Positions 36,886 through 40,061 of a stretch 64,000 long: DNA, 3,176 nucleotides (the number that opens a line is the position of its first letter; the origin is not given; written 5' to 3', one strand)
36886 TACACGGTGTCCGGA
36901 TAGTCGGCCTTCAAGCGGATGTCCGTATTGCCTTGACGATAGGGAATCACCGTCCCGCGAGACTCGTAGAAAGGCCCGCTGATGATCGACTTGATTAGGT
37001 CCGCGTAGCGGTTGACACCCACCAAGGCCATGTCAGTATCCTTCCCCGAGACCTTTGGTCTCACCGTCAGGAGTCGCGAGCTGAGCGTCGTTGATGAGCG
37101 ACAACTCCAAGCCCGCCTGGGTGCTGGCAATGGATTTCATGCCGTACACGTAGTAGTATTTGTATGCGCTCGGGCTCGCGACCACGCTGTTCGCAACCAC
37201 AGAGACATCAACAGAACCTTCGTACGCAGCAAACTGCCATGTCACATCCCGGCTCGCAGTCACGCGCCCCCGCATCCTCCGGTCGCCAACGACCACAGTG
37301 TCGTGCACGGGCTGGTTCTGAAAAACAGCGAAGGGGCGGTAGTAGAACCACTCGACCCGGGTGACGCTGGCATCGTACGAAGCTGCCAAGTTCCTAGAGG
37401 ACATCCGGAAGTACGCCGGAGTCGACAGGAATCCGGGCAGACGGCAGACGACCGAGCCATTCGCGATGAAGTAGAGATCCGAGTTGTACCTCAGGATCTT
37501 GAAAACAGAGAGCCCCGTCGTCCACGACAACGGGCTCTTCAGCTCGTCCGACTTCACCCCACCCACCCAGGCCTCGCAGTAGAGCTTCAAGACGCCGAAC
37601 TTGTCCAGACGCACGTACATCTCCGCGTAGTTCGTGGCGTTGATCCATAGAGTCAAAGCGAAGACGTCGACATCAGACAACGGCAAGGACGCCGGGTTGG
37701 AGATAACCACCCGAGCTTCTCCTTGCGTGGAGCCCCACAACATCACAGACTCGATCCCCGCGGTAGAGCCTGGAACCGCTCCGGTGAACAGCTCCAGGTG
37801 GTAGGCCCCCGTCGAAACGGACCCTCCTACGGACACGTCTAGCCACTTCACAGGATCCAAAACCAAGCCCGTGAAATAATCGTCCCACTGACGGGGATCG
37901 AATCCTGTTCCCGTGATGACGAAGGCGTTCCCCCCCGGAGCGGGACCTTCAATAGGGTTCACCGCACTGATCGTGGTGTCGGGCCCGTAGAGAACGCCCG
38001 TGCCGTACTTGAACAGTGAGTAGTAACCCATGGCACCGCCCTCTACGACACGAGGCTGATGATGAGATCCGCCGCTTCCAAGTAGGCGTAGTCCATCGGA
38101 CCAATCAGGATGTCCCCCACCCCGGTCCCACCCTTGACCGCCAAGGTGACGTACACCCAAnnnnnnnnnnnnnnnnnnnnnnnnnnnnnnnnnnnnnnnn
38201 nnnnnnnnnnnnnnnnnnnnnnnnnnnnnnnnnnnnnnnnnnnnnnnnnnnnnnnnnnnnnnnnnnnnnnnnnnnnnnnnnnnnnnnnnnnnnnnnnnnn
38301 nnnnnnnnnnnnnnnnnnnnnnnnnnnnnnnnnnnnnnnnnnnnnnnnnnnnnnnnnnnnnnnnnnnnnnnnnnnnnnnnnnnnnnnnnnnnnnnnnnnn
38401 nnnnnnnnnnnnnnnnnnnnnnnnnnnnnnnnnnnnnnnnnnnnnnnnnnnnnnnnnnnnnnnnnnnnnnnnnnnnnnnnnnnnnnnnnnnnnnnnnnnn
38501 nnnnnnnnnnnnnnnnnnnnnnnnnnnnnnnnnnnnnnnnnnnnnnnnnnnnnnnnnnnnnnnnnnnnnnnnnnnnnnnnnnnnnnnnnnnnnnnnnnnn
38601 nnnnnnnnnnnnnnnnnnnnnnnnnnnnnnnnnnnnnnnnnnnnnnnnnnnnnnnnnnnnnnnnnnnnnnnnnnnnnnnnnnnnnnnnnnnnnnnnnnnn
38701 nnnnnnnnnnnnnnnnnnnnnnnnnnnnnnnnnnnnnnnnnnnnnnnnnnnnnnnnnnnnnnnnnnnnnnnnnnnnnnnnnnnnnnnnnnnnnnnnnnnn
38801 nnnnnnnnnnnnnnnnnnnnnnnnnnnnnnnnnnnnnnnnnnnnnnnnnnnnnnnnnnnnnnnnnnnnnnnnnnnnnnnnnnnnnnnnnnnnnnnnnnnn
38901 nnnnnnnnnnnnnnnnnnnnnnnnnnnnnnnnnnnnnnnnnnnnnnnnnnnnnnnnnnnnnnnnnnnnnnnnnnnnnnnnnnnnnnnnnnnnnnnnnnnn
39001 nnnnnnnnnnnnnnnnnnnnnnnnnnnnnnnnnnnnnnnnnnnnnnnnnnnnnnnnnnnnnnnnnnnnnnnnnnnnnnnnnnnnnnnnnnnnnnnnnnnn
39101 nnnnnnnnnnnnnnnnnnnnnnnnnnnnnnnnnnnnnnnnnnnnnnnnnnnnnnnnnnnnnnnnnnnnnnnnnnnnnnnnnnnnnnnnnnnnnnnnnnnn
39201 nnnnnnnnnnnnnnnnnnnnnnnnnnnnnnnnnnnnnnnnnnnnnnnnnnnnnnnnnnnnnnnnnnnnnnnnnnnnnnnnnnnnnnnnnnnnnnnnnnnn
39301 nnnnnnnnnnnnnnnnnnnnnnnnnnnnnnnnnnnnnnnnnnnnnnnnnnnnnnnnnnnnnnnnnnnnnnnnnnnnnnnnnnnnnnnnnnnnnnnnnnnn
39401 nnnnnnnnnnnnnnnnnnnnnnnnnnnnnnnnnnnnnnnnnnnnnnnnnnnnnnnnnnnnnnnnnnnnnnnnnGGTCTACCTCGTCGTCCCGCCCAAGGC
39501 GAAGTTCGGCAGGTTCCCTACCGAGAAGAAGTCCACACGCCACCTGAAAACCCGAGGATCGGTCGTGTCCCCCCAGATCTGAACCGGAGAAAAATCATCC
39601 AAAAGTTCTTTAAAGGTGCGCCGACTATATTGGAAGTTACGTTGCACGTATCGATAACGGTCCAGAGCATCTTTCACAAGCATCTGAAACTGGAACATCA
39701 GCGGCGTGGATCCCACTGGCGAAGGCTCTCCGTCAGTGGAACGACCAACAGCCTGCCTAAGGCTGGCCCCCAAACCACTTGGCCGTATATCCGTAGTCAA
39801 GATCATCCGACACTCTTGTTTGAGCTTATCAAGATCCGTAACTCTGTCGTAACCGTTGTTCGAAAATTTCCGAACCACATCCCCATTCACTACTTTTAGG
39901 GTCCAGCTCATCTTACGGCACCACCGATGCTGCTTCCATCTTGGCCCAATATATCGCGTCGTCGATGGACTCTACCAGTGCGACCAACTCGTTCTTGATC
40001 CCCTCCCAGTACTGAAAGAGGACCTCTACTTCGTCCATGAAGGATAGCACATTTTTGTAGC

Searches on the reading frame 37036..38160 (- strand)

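Call 46: search_protein_families(library=pfam, proteins=[window:37036-38160:-], max_evalue=0.1)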
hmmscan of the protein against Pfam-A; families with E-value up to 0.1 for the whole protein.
window:37036-38160:- (375 aa): 1 family
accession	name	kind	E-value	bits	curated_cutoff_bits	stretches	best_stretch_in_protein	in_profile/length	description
PF01833.30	TIG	-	0.0012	19.2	20.9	1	63-87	2-26/84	IPT/TIG domain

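Call 47: search_protein_families(library=phrogs, proteins=[window:37036-38160:-], max_evalue=0.1)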
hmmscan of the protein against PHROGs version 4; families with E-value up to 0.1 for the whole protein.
window:37036-38160:- (375 aa): 1 family
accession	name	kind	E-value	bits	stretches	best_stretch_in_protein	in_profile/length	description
phrog_25051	-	unknown function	0.096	13.9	0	115-131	10-26/33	-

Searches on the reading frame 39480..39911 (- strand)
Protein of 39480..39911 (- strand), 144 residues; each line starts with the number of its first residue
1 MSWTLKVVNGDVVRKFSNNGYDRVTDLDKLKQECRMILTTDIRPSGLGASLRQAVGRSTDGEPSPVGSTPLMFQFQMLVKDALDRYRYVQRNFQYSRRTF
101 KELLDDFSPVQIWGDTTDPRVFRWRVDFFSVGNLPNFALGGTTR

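Call 46: search_protein_families(library=pfam, proteins=[window:39480-39911:-], max_evalue=0.1)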
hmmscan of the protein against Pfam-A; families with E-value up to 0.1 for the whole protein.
window:39480-39911:- (144 aa): 0 families

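Call 47: search_protein_families(library=phrogs, proteins=[window:39480-39911:-], max_evalue=0.1)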
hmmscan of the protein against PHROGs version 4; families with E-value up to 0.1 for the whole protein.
window:39480-39911:- (144 aa): 1 family
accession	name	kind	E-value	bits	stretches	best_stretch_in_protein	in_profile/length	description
phrog_43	-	tail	0.072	13.8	0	15-42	7-34/126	baseplate wedge subunit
